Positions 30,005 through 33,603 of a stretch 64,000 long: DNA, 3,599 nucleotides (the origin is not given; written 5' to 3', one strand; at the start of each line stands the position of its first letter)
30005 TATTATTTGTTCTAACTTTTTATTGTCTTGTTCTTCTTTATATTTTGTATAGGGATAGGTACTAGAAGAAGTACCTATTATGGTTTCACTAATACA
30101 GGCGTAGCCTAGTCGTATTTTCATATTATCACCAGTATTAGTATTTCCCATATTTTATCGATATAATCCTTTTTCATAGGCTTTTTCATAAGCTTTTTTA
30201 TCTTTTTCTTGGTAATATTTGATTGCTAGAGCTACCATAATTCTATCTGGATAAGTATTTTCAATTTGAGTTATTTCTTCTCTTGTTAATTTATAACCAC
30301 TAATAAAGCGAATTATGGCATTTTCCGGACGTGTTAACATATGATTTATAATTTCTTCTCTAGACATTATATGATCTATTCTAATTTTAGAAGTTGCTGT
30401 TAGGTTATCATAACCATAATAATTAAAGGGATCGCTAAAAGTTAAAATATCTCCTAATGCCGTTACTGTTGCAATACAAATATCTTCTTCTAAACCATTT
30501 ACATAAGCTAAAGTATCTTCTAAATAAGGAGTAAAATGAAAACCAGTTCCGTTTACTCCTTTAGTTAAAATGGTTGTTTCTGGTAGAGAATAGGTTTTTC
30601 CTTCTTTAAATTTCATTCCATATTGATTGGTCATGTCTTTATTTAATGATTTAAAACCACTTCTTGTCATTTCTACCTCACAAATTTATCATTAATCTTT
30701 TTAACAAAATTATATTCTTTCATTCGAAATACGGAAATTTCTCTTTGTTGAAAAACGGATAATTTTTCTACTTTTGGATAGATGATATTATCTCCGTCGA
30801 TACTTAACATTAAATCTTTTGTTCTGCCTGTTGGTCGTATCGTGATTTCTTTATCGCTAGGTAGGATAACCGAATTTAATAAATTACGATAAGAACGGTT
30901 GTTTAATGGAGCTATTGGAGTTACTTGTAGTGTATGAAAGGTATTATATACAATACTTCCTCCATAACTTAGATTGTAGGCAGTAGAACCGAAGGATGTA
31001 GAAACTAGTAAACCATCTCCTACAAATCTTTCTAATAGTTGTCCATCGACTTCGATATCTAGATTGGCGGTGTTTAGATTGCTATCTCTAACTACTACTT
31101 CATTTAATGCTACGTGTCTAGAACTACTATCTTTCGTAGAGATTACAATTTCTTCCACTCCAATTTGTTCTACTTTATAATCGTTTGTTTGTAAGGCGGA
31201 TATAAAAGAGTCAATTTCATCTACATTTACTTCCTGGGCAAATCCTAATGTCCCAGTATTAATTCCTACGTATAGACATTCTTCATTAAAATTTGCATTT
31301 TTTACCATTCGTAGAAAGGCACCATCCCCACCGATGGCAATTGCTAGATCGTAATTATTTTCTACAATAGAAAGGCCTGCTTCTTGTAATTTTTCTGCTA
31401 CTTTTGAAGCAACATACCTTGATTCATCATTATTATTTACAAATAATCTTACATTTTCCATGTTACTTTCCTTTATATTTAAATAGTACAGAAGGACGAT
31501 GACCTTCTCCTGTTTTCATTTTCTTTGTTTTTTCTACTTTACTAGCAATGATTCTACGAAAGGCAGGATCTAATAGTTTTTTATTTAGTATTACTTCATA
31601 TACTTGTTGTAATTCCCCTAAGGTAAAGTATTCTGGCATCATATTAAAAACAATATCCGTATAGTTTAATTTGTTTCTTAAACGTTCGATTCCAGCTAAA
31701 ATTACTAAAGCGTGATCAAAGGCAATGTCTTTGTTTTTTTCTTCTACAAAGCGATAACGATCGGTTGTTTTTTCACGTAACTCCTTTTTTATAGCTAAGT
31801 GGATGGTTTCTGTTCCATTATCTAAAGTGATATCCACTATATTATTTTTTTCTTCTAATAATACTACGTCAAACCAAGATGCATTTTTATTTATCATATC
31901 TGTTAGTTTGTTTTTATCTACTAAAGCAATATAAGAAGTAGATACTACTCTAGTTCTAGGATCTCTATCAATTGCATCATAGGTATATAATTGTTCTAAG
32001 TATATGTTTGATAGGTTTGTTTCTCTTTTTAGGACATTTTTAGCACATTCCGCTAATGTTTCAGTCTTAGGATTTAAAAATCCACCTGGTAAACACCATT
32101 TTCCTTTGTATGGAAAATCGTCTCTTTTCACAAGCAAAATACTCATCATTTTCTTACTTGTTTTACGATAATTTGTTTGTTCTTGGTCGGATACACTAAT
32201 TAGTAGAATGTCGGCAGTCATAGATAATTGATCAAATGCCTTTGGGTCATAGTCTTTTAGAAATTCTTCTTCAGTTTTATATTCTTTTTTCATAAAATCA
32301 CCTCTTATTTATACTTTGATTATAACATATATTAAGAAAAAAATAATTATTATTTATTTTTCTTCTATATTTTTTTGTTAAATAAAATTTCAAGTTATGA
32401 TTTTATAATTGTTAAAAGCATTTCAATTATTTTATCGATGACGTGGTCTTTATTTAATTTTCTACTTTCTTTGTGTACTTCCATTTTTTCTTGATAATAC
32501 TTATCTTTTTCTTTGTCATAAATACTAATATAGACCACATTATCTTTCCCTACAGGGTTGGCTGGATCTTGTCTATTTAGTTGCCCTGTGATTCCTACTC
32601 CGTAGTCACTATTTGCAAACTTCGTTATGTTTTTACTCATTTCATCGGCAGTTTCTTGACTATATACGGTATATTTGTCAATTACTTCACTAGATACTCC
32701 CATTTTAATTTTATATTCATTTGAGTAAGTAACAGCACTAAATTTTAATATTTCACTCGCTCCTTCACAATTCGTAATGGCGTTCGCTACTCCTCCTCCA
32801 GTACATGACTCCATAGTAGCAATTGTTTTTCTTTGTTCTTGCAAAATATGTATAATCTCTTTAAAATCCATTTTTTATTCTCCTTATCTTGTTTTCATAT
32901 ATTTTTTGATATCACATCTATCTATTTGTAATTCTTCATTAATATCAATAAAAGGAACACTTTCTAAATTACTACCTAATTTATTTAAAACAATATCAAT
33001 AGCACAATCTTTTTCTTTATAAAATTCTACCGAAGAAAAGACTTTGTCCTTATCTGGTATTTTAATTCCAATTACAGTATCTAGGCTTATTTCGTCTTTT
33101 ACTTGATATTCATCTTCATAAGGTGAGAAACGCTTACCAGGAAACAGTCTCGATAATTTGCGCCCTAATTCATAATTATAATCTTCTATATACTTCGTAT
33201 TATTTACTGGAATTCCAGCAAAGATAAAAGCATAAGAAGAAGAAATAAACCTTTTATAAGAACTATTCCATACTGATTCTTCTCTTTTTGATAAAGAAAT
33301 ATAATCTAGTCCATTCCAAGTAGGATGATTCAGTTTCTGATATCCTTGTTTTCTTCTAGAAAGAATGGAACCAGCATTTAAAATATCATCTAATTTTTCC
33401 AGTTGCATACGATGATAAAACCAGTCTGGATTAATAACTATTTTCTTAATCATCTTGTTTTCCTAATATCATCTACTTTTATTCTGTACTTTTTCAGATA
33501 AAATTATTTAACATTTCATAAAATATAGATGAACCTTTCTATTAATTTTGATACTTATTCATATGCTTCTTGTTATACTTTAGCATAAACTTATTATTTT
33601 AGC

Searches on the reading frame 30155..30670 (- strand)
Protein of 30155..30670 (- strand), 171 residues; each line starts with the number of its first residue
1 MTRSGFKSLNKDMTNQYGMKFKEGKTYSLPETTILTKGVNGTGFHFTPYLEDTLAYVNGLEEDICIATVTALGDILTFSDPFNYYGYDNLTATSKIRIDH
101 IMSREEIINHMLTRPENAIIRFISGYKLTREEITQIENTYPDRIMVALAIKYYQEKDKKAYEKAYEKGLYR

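Call 41: search_protein_families(library=pfam, proteins=[window:30155-30670:-], max_evalue=0.001)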
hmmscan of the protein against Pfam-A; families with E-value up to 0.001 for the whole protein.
window:30155-30670:- (171 aa): 1 family
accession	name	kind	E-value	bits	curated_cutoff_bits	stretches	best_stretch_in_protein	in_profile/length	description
PF24703.2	DUF7666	-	2.8e-09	37.8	27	1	5-109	3-94/95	Domain of unknown function (DUF7666)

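Call 85: search_protein_families(library=phrogs, proteins=[window:30155-30670:-], max_evalue=1)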
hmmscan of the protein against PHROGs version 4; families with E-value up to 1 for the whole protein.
window:30155-30670:- (171 aa): 2 families
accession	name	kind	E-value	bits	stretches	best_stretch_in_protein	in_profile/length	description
phrog_14105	-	unknown function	0.0003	21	1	4-102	11-100/297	-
phrog_8656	-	unknown function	0.074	14.1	1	79-116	2-42/56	-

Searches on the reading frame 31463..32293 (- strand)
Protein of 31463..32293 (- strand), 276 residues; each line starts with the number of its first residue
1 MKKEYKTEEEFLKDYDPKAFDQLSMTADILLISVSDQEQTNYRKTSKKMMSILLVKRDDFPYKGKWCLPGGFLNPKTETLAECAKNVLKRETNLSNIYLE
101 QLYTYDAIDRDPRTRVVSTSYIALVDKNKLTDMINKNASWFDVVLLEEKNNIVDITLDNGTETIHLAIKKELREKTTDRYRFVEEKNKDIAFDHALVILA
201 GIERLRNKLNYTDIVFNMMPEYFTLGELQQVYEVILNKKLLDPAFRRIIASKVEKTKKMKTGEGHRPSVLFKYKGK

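Call 41: search_protein_families(library=pfam, proteins=[window:31463-32293:-], max_evalue=0.001)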
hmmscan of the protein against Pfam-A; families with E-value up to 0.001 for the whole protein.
window:31463-32293:- (276 aa): 3 families
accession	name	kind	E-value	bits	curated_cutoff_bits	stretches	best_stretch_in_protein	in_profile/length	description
PF21906.2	NrtR_WHD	-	4.8e-16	59.1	27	1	215-272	1-60/61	NrtR DNA-binding winged helix domain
PF00293.34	NUDIX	-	2e-09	38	21.1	1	52-144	17-116/134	NUDIX domain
PF19368.5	AraR_C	-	2.5e-06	28.1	23.8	1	211-274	1-67/82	AraR C-terminal winged HTH domain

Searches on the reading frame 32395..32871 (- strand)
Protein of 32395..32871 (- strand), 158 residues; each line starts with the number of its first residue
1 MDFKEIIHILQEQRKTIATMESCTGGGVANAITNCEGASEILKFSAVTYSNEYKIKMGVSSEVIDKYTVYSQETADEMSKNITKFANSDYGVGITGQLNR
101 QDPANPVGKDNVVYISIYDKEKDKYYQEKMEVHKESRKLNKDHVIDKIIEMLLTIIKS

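Call 41: search_protein_families(library=pfam, proteins=[window:32395-32871:-], max_evalue=0.001)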
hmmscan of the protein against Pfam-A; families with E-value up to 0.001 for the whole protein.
window:32395-32871:- (158 aa): 1 family
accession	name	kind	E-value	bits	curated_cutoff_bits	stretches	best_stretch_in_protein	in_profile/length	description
PF02464.23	CinA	-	1.8e-30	106.1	23.5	1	5-154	7-153/155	Competence-damaged protein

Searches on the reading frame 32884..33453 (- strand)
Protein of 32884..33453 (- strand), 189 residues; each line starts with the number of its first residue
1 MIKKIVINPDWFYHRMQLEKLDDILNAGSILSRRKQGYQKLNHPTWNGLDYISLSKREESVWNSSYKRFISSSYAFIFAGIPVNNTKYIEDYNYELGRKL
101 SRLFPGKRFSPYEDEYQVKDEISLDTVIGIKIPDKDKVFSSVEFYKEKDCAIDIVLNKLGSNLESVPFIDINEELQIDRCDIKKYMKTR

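Call 3: search_protein_families(library=pfam, proteins=[window:32884-33453:-], max_evalue=0.1)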
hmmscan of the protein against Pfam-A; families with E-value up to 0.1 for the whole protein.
window:32884-33453:- (189 aa): 0 families

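Call 4: search_protein_families(library=ncbifam, proteins=[window:32884-33453:-], max_evalue=0.1)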
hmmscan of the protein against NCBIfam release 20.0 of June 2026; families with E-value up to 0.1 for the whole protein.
window:32884-33453:- (189 aa): 0 families

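Call 82: search_protein_families(library=pfam, proteins=[window:32884-33453:-], max_evalue=1)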
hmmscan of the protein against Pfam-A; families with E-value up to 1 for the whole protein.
window:32884-33453:- (189 aa): 0 families

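Call 83: search_solved_structures(query=window:32884-33453:-, max_evalue=10, show_alignments=2)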
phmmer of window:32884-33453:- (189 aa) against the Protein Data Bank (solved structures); distinct sequences matched with E-value up to 10: 0.

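Call 85: search_protein_families(library=phrogs, proteins=[window:32884-33453:-], max_evalue=1)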
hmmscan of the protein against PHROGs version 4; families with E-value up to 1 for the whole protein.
window:32884-33453:- (189 aa): 2 families
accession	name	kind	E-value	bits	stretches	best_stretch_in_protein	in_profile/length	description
phrog_34823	-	unknown function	0.22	12.7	1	26-56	34-65/103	-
phrog_18352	-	unknown function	0.25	12.7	1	112-144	14-46/98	-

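Call 86: find_encoding_contigs(protein=window:32884-33453:-, flank=4000, max_places=4)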
Protein window:32884-33453:- (189 aa): 21 contigs read that carry it; 4 places shown.
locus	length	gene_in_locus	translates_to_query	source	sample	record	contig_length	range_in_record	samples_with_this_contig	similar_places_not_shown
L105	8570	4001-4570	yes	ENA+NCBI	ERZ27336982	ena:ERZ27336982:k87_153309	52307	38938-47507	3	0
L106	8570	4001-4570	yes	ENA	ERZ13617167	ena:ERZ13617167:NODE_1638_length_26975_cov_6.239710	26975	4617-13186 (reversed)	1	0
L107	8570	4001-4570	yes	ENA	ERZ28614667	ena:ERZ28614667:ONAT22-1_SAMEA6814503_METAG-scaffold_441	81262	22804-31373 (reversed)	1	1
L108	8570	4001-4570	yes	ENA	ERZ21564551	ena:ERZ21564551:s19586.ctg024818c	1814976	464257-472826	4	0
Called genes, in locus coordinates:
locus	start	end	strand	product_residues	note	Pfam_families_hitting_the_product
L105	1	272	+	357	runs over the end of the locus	PF13793:Pribosyltran_N, PF00156:Pribosyltran, PF14572:Pribosyl_synth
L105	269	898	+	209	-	PF01467:CTP_transf_like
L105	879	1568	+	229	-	PF04973:NMN_transporter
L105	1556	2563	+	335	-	PF01467:CTP_transf_like, PF13521:AAA_28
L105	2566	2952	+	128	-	-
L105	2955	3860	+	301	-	PF04055:Radical_SAM, PF13353:Fer4_12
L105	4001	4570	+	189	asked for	-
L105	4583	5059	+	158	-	PF02464:CinA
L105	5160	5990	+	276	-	PF00293:NUDIX, PF19368:WHD_AraR (weak), PF21906:WHD_NrtR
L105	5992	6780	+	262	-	PF01513:NAD_kinase, PF20143:NAD_kinase_C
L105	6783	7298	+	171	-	PF24703:DUF7666 (weak)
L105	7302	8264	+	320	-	PF03851:UvdE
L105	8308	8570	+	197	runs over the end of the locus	PF01553:Acyltransferase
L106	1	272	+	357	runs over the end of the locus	PF13793:Pribosyltran_N, PF00156:Pribosyltran, PF14572:Pribosyl_synth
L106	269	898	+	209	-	PF01467:CTP_transf_like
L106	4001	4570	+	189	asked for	-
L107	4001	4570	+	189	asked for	-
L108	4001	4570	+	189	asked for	-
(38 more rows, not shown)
